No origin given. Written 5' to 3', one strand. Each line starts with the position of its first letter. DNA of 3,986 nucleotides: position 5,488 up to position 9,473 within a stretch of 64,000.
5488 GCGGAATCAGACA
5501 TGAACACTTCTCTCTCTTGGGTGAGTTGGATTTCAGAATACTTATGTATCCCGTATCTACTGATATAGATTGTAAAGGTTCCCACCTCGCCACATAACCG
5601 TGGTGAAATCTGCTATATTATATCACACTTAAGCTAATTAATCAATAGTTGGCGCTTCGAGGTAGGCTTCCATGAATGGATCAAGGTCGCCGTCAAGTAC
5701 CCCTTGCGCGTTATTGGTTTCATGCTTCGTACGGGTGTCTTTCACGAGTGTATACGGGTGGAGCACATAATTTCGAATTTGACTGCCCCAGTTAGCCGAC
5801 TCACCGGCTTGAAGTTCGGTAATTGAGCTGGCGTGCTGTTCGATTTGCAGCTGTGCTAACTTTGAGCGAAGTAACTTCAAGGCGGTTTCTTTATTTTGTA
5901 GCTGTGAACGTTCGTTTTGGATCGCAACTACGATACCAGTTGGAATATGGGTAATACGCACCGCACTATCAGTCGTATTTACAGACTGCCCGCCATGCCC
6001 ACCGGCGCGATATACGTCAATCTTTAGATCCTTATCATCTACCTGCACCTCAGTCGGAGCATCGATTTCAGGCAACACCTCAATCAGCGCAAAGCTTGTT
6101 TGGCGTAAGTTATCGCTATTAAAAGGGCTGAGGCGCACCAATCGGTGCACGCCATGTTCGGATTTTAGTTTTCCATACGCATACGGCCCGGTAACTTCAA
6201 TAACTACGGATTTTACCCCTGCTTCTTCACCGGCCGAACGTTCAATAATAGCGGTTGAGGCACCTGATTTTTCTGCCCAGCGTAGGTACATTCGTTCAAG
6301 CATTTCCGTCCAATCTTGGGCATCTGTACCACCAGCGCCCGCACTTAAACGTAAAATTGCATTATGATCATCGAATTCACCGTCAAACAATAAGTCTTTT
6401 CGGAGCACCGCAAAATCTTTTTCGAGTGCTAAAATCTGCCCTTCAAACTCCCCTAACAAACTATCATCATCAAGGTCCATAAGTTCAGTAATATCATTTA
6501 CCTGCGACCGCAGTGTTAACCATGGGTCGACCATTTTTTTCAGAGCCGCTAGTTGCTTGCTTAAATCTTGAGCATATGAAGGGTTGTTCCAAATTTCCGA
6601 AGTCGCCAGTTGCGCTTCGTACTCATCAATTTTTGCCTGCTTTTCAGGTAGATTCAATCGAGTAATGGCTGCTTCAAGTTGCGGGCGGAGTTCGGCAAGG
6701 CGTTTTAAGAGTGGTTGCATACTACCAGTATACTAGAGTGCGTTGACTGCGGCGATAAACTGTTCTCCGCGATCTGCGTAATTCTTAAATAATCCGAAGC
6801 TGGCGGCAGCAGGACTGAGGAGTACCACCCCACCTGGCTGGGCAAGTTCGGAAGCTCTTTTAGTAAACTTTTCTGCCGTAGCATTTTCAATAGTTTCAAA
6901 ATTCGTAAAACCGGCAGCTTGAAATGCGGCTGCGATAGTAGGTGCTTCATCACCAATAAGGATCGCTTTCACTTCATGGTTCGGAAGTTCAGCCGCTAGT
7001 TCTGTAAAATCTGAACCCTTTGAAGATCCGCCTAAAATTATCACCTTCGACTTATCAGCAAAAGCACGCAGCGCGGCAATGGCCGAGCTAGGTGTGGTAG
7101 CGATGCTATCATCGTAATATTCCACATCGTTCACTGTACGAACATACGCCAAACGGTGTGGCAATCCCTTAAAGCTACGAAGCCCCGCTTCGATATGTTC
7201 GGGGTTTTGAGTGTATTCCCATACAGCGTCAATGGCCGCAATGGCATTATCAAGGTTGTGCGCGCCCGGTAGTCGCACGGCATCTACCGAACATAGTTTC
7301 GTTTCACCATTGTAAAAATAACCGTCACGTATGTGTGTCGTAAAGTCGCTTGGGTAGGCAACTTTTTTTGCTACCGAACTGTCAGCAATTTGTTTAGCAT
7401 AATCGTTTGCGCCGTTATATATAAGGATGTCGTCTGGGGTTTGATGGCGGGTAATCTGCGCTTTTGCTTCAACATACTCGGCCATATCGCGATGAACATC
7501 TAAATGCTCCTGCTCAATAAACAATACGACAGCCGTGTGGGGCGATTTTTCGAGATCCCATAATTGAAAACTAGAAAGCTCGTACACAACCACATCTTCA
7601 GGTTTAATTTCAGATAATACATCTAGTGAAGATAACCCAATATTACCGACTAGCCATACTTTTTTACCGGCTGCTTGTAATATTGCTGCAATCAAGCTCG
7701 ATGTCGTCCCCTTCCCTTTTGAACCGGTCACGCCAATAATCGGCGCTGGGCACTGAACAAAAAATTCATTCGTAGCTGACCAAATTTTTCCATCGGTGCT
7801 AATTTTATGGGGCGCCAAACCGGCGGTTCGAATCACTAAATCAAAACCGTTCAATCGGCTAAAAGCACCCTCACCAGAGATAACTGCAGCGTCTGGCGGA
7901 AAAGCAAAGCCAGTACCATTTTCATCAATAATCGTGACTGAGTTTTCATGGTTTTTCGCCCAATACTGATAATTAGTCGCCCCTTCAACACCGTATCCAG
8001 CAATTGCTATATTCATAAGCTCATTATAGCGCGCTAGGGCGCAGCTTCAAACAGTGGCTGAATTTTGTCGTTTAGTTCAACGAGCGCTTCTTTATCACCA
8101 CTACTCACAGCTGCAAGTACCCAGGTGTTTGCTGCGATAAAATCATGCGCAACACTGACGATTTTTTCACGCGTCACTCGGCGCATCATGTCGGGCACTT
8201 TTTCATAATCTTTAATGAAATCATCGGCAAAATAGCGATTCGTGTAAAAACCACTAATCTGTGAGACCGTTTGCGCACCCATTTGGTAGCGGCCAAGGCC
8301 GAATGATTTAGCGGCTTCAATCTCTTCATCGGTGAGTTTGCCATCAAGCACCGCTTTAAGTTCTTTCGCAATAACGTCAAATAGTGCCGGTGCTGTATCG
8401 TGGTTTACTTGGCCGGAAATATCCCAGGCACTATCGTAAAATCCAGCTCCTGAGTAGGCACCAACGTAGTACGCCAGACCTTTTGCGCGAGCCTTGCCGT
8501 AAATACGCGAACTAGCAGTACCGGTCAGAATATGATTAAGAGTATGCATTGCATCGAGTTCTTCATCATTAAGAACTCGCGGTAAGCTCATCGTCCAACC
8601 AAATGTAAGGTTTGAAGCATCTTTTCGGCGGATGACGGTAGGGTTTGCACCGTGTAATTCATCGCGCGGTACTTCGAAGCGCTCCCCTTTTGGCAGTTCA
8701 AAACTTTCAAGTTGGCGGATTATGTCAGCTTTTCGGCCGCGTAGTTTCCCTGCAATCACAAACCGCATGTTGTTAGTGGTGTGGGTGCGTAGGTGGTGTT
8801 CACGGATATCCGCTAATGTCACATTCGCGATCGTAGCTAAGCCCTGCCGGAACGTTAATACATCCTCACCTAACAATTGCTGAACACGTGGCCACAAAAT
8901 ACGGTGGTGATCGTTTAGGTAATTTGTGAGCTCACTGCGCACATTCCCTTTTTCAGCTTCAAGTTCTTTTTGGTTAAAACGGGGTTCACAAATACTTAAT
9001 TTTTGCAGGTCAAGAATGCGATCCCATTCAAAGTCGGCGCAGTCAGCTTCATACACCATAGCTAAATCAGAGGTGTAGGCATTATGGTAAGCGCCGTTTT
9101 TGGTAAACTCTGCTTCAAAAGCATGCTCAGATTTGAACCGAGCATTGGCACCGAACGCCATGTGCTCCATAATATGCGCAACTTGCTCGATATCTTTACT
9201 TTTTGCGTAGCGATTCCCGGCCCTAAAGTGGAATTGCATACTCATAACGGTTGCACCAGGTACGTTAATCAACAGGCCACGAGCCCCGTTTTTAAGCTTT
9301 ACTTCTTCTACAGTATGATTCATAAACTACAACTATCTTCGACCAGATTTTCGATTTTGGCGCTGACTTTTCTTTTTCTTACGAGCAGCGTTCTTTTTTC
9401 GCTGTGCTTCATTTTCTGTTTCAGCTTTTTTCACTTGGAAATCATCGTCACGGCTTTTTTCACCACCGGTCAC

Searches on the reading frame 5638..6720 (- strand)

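Call 64: search_protein_families(library=pfam, proteins=[window:5638-6720:-], max_evalue=0.0001)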
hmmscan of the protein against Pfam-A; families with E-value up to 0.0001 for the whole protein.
window:5638-6720:- (360 aa): 2 families
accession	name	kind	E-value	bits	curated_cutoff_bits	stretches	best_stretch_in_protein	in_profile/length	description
PF03462.23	PCRF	-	1.1e-47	162.8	24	1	28-212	2-193/194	PCRF domain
PF00472.26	RF-1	-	2.8e-38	130.9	35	1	224-330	4-116/116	RF-1 domain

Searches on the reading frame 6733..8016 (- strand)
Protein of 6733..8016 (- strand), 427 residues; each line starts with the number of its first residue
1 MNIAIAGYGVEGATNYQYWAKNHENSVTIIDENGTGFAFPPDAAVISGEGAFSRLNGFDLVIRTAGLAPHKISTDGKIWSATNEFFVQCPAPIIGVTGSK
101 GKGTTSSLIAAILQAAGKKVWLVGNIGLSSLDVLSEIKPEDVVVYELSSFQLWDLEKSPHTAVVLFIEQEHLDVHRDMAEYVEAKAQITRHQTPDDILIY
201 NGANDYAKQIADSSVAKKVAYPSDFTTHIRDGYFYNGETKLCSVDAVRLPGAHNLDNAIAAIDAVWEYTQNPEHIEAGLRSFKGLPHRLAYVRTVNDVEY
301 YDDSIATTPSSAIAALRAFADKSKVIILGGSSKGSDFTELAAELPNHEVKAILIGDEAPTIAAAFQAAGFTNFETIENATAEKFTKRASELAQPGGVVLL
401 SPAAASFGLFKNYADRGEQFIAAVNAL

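Call 64: search_protein_families(library=pfam, proteins=[window:6733-8016:-], max_evalue=0.0001)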
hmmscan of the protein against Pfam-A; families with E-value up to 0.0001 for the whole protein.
window:6733-8016:- (427 aa): 2 families
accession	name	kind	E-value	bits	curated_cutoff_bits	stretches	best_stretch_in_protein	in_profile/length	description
PF08245.18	Mur_ligase_M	-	2.1e-25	90.3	24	1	96-264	1-199/200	Mur ligase middle domain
PF02875.26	Mur_ligase_C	-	4.2e-16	60.4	28.4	1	287-403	1-126/127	Mur ligase, glutamate ligase domain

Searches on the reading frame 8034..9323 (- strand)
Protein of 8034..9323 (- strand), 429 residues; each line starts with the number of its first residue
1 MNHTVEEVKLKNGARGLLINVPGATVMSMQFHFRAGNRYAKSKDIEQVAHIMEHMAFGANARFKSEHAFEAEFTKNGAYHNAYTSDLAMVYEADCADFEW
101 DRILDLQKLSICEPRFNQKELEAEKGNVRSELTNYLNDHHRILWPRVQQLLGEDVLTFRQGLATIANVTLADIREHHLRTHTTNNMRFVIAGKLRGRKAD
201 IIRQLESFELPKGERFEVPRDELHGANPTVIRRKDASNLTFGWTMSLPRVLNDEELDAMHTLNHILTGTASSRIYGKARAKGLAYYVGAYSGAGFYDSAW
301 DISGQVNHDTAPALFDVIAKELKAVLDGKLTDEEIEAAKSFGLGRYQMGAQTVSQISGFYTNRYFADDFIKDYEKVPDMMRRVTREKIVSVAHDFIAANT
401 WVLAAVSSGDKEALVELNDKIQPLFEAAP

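Call 64: search_protein_families(library=pfam, proteins=[window:8034-9323:-], max_evalue=0.0001)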
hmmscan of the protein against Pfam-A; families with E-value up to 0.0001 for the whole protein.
window:8034-9323:- (429 aa): 2 families
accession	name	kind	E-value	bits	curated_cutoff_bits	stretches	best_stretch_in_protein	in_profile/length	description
PF05193.26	Peptidase_M16_C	-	1.1e-20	74.8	23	1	167-340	1-179/181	Peptidase M16 inactive domain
PF00675.25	Peptidase_M16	-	1.2e-15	58.1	22.3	1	22-142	8-126/149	Insulinase (Peptidase family M16)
